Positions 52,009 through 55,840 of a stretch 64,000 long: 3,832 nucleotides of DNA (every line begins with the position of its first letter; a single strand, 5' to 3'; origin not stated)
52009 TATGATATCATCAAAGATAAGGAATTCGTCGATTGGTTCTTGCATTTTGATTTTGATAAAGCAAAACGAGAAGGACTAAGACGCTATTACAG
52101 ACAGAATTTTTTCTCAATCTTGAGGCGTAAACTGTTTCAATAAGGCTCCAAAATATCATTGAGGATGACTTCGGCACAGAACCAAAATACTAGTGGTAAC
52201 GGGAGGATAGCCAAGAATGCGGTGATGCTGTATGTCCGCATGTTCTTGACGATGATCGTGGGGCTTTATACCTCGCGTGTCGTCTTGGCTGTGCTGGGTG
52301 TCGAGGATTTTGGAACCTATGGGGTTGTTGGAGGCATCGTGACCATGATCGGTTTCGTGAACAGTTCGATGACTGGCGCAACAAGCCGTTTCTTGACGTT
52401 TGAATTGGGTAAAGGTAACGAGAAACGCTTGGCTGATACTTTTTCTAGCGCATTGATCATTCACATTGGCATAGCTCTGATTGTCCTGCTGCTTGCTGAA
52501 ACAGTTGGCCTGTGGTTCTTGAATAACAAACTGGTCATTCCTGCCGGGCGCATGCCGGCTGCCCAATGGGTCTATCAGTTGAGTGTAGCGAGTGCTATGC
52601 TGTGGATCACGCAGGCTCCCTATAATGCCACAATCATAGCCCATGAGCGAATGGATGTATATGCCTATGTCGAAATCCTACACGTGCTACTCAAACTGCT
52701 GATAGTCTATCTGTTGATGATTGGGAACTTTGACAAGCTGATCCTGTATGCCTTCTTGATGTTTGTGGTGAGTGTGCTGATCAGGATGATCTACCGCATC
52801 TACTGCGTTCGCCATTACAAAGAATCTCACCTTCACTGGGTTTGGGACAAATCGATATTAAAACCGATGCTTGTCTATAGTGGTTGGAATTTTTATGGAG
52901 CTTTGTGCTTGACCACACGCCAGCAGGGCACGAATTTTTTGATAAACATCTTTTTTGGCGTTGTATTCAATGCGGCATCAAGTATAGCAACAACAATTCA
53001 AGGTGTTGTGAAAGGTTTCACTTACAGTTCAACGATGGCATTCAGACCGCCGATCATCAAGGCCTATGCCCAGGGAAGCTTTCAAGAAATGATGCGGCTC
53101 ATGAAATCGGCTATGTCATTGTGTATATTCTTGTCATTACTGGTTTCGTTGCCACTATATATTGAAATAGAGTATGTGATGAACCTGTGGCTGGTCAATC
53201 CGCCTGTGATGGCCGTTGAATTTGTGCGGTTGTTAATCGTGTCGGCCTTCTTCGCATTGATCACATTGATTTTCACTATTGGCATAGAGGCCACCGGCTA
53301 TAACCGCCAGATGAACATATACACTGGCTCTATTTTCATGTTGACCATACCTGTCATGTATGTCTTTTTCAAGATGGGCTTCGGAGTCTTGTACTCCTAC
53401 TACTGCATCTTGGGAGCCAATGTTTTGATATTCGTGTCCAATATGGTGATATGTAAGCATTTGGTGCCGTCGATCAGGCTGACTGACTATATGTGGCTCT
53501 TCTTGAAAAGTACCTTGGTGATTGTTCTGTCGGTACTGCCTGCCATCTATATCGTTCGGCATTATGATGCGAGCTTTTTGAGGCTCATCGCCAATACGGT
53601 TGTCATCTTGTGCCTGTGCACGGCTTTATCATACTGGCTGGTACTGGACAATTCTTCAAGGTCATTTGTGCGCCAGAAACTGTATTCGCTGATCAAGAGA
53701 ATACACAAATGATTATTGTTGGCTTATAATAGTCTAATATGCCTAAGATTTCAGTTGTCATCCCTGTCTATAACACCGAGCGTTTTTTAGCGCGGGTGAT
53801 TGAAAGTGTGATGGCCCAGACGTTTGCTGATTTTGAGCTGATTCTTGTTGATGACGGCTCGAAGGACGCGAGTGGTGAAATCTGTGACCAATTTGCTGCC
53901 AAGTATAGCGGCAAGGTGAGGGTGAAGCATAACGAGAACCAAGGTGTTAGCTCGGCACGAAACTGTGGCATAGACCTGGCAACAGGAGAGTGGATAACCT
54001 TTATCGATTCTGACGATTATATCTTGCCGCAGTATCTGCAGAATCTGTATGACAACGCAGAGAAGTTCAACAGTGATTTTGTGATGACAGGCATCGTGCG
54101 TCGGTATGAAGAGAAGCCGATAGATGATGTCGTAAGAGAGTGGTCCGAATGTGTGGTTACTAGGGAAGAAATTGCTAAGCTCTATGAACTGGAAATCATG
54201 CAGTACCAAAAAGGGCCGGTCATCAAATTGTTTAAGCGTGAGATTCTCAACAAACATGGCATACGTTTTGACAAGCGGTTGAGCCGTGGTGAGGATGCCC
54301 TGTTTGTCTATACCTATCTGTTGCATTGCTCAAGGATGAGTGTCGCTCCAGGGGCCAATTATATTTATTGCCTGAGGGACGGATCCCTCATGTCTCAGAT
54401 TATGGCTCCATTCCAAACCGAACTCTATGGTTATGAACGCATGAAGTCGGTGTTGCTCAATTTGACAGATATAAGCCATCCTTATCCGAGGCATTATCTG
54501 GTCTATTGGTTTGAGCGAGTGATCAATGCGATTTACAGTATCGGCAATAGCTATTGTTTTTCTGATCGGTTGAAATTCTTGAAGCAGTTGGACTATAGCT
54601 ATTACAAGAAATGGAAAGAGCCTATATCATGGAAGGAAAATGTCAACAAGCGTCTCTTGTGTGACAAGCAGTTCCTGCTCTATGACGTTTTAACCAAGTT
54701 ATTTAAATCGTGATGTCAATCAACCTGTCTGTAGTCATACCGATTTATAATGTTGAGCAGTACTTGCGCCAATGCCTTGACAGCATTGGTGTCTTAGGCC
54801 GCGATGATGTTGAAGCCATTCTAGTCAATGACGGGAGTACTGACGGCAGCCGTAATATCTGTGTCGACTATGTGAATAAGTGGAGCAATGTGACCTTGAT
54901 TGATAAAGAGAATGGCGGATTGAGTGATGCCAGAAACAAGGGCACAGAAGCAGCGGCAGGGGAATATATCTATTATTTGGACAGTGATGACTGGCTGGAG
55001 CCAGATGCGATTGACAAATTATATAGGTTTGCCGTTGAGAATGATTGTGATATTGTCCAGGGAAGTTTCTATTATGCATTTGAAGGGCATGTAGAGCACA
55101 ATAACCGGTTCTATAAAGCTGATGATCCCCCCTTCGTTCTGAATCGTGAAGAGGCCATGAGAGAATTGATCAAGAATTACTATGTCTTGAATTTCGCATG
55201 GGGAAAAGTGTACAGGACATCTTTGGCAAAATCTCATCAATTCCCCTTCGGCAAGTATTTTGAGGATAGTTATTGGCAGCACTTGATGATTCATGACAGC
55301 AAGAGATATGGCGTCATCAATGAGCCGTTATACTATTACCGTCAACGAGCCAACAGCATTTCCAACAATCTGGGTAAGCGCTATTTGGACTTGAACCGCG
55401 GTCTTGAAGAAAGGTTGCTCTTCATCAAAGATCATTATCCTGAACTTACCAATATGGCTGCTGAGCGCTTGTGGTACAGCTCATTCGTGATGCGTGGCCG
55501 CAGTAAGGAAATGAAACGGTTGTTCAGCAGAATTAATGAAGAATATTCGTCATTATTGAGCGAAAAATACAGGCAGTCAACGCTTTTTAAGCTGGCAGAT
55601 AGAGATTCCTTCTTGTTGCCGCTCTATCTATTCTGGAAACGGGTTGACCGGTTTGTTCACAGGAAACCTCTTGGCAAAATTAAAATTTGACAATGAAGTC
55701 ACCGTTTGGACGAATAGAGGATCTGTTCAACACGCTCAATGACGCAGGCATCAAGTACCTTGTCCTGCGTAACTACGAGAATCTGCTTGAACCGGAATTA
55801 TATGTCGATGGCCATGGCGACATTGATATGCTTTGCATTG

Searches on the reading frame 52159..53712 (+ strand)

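Call 5: search_protein_families(library=pfam, proteins=[window:52159-53712:+], max_evalue=0.001)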
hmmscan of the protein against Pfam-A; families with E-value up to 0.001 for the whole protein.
window:52159-53712:+ (517 aa): 1 family
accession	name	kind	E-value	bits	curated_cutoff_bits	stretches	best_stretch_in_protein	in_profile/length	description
PF01554.23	MatE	-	0.0002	21.5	24.9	1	27-117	5-94/161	MatE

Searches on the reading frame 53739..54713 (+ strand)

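Call 6: search_protein_families(library=pfam, proteins=[window:53739-54713:+], max_evalue=0.001)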
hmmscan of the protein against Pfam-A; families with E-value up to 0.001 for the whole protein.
window:53739-54713:+ (324 aa): 3 families
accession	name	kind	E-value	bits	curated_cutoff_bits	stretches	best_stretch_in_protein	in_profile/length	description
PF00535.33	Glycos_transf_2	-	1.9e-39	135.7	23.3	1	5-135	1-131/168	Glycosyl transferase family 2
PF13641.12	Glyco_tranf_2_3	-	1.5e-15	58.3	27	1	2-206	1-207/230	Glycosyltransferase like family 2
PF10111.15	Glyco_tranf_2_2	-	3.6e-11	43.5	27.3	1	5-102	1-101/276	Glycosyltransferase like family 2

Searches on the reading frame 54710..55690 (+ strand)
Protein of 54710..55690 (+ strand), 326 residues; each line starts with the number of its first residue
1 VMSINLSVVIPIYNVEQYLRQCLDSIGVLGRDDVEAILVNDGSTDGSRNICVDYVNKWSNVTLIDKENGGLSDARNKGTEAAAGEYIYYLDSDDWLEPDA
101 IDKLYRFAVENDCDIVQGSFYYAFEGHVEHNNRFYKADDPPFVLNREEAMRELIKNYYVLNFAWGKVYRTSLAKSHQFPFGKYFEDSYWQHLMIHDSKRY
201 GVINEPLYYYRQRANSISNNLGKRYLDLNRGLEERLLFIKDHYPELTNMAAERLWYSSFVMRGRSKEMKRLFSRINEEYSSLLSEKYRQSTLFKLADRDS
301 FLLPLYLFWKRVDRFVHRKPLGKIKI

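Call 6: search_protein_families(library=pfam, proteins=[window:54710-55690:+], max_evalue=0.001)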
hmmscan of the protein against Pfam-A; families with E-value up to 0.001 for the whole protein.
window:54710-55690:+ (326 aa): 3 families
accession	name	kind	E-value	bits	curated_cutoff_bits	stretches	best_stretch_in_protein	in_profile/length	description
PF00535.33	Glycos_transf_2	-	3.4e-35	121.9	23.3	1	7-128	1-123/168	Glycosyl transferase family 2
PF10111.15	Glyco_tranf_2_2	-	2.2e-10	40.9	27.3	1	7-136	1-135/276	Glycosyltransferase like family 2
PF13641.12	Glyco_tranf_2_3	-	1.8e-09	38.4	27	1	6-120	3-123/230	Glycosyltransferase like family 2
